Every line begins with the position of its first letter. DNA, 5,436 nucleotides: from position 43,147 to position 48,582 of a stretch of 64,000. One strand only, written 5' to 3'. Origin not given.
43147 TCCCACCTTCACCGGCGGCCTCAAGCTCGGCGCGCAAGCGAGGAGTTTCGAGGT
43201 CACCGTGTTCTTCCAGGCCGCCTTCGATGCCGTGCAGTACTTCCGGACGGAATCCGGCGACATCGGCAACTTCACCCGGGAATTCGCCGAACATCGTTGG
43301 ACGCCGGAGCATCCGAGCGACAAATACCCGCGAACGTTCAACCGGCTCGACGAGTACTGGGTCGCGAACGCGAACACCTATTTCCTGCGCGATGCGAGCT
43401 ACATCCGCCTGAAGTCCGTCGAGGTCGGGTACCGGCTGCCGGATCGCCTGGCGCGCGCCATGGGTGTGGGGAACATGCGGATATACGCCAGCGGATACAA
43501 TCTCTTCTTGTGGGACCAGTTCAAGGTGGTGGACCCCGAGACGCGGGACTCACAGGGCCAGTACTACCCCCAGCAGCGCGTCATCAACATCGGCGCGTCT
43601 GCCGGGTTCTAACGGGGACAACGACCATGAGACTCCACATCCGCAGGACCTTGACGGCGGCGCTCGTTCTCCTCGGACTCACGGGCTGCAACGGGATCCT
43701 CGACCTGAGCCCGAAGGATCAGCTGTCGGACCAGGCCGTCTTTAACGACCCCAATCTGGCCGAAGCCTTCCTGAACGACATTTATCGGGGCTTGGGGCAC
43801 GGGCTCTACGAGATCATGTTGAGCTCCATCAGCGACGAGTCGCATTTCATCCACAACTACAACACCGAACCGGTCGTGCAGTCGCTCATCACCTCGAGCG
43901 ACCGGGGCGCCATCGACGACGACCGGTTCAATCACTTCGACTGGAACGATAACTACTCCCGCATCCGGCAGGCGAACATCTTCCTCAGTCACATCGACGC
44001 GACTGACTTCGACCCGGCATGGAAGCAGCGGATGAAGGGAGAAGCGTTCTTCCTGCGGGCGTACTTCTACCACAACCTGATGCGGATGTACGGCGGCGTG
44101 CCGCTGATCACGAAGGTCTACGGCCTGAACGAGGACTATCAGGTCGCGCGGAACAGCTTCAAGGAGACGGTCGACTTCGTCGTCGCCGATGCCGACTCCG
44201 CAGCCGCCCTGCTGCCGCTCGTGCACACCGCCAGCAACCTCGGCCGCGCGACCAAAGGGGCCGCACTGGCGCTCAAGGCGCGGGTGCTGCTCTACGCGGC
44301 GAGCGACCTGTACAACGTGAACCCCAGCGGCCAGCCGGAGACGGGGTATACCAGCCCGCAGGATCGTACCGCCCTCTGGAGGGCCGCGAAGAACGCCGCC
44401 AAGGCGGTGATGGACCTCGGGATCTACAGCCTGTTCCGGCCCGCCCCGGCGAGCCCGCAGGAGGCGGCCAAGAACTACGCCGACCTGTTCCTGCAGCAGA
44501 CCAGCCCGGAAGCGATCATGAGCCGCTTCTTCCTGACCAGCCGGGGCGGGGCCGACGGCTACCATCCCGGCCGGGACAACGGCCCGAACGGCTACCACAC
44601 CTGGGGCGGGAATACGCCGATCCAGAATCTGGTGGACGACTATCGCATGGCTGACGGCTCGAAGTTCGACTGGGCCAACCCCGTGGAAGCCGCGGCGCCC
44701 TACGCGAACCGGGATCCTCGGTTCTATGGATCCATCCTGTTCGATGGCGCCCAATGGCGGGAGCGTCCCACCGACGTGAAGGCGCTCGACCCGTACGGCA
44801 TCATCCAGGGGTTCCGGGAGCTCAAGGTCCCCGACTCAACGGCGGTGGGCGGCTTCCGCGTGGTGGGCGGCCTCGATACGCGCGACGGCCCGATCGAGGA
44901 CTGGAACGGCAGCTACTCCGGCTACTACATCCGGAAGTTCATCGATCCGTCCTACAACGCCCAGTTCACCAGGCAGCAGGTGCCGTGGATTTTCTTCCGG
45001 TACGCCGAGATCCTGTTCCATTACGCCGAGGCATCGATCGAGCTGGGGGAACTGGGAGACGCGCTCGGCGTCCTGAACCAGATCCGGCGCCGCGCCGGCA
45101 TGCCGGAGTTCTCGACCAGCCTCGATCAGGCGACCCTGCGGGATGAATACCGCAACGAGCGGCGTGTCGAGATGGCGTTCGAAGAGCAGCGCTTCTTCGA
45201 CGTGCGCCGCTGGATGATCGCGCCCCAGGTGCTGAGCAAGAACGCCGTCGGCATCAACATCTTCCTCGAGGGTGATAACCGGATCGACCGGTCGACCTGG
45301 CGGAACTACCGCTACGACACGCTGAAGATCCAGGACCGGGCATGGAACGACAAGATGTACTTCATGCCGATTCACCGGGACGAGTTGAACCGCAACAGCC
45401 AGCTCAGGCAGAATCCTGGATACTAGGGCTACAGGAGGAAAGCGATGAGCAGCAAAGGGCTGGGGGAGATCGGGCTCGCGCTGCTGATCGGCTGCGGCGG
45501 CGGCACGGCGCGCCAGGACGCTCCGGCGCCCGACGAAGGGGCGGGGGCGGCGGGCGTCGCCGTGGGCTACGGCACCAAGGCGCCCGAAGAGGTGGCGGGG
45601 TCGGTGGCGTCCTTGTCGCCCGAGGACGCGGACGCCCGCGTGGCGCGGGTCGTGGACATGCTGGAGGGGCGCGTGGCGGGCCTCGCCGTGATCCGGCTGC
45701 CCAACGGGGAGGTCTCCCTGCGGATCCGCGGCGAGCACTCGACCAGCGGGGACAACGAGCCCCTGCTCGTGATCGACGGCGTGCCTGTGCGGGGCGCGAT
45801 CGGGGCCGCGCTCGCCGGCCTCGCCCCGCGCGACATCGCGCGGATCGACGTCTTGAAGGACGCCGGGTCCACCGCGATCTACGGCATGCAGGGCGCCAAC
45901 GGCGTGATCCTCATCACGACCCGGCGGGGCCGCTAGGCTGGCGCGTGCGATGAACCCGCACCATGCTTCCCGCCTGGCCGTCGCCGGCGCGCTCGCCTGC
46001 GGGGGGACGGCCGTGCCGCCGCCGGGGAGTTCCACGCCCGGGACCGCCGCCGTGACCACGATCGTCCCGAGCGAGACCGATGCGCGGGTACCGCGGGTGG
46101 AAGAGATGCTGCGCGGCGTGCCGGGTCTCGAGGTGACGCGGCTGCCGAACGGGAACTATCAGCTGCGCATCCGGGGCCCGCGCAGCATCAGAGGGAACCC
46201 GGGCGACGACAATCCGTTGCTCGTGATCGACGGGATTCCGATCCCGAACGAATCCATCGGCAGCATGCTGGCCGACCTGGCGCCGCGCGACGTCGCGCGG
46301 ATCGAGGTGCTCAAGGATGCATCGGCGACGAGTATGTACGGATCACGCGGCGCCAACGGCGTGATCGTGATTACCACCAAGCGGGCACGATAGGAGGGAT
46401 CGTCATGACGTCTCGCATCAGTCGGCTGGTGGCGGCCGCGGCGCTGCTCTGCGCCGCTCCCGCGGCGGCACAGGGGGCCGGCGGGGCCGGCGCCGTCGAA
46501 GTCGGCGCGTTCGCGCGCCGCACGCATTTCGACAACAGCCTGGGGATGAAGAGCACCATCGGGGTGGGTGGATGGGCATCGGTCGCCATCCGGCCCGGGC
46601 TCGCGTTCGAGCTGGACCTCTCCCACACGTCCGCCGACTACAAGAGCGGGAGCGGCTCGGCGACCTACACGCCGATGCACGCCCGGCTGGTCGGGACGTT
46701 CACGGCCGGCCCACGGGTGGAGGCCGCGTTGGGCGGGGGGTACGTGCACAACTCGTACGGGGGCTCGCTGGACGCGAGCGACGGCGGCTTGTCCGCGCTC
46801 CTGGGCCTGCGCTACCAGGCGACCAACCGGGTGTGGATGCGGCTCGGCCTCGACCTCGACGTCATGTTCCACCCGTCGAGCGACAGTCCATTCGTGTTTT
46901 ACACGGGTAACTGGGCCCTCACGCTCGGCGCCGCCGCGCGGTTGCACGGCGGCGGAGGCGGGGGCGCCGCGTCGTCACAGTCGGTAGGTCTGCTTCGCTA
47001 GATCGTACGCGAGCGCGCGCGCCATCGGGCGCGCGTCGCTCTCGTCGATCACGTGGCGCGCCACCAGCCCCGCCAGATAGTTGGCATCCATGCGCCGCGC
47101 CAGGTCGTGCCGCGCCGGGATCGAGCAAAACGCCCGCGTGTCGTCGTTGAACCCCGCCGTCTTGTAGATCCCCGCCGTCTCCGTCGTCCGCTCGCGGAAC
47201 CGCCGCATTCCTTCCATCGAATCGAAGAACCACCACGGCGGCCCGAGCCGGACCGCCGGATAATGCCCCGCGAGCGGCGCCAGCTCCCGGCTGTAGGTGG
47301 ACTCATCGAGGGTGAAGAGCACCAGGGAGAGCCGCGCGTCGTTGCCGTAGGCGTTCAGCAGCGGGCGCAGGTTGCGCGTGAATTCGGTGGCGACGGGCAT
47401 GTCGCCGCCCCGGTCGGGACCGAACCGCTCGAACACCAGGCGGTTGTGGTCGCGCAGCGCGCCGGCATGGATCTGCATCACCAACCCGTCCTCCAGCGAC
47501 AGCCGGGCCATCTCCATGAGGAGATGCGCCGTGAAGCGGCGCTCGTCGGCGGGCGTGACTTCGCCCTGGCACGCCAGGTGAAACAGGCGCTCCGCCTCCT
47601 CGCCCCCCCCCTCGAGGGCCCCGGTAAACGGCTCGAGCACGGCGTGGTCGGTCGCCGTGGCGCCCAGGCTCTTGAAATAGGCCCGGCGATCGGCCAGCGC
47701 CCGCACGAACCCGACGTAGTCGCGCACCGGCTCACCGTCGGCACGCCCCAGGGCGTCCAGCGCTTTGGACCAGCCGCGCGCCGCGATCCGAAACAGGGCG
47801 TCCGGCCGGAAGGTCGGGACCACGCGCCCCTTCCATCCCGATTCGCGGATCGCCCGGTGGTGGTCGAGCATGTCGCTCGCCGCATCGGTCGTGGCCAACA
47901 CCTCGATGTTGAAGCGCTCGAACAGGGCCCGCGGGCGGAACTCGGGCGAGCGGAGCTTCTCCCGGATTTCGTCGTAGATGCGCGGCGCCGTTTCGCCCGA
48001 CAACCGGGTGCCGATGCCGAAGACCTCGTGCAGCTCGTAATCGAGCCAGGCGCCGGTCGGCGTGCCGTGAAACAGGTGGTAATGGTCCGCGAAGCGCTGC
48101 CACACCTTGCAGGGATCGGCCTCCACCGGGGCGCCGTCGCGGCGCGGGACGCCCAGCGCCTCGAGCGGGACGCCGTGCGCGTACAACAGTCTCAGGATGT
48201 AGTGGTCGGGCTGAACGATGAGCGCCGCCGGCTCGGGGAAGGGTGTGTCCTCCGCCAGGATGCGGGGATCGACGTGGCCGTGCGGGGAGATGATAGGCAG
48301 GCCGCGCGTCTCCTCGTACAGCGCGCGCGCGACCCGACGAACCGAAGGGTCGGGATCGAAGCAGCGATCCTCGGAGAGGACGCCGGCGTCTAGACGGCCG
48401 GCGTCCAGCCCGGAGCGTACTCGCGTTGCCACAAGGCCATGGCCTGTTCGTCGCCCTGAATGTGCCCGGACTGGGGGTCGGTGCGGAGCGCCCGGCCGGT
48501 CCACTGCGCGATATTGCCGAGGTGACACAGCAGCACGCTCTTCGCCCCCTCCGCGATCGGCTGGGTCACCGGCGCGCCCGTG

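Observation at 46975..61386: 14.4-kb, 10-gene translationally coupled SusC/SusD operon combining periplasmic oxidoreductases, TIM-barrel, DUF1080, PmoA-like and uronate catabolism genes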

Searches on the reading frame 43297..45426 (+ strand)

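Call 6: search_protein_families(library=pfam, proteins=[window:43297-45426:+], max_evalue=0.001)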
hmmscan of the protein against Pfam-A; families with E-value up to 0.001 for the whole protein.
window:43297-45426:+ (709 aa): 2 families
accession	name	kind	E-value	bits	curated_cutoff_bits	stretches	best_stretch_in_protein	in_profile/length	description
PF07980.17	SusD_RagB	-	7.8e-60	203.5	23.1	1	405-709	2-297/297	SusD family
PF14322.12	SusD-like_3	-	5.9e-30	105.4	27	1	135-332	3-191/191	Starch-binding associating with outer membrane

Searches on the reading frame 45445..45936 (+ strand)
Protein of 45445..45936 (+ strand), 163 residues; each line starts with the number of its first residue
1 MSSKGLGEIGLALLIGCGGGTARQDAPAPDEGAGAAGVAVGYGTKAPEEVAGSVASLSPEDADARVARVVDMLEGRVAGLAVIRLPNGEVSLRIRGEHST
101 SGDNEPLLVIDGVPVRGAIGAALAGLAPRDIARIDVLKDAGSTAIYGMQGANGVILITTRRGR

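Call 6: search_protein_families(library=pfam, proteins=[window:45445-45936:+], max_evalue=0.001)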
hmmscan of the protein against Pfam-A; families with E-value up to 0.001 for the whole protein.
window:45445-45936:+ (163 aa): 1 family
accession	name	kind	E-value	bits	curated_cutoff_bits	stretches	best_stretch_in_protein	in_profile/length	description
PF07715.20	Plug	-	1.5e-13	51.6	23.9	1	48-154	3-107/107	TonB-dependent Receptor Plug Domain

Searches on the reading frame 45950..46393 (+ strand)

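Call 6: search_protein_families(library=pfam, proteins=[window:45950-46393:+], max_evalue=0.001)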
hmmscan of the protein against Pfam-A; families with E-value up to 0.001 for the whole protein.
window:45950-46393:+ (147 aa): 1 family
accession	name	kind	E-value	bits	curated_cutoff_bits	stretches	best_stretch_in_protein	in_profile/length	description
PF07715.20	Plug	-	6.7e-16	59.2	23.9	1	33-138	7-107/107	TonB-dependent Receptor Plug Domain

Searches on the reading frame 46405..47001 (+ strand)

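Call 84: search_protein_families(library=pfam, proteins=[window:46405-47001:+], max_evalue=0.01)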
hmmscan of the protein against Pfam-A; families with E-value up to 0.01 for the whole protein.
window:46405-47001:+ (198 aa): 1 family
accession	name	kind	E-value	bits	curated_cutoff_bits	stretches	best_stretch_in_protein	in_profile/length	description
PF13505.12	OMP_b-brl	-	7.2e-12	46.3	28.7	1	9-149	2-150/175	Outer membrane protein beta-barrel domain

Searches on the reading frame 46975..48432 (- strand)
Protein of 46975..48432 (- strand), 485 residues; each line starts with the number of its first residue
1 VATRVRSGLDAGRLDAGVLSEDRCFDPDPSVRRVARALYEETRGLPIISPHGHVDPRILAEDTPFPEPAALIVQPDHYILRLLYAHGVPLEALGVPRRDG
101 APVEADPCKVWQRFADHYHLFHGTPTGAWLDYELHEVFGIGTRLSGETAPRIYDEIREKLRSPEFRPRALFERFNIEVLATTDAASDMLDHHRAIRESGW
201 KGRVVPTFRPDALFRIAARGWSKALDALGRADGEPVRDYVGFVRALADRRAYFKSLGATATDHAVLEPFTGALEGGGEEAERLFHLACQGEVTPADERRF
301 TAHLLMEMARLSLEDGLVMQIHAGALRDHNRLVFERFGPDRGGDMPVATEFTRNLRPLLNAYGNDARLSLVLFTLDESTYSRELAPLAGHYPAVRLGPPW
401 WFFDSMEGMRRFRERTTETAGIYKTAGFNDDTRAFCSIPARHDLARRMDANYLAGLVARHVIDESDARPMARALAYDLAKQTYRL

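Call 4: search_protein_families(library=pfam, proteins=[window:46975-48411:-], max_evalue=0.001)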
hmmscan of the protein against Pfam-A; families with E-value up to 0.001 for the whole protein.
window:46975-48411:- (478 aa): 1 family
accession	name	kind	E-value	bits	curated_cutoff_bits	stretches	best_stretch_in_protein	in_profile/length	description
PF02614.20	UxaC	-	9.5e-76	255.9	25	1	26-474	14-462/464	Glucuronate isomerase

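Call 50: search_protein_families(library=ncbifam, proteins=[window:46975-48432:-], max_evalue=0.00001)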
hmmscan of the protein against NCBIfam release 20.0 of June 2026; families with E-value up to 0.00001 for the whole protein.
window:46975-48432:- (485 aa): 1 family
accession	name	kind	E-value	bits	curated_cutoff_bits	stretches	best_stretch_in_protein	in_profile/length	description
NF002794.0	PRK02925.1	equivalog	2.3e-154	514.8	387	1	19-484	5-458/459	glucuronate isomerase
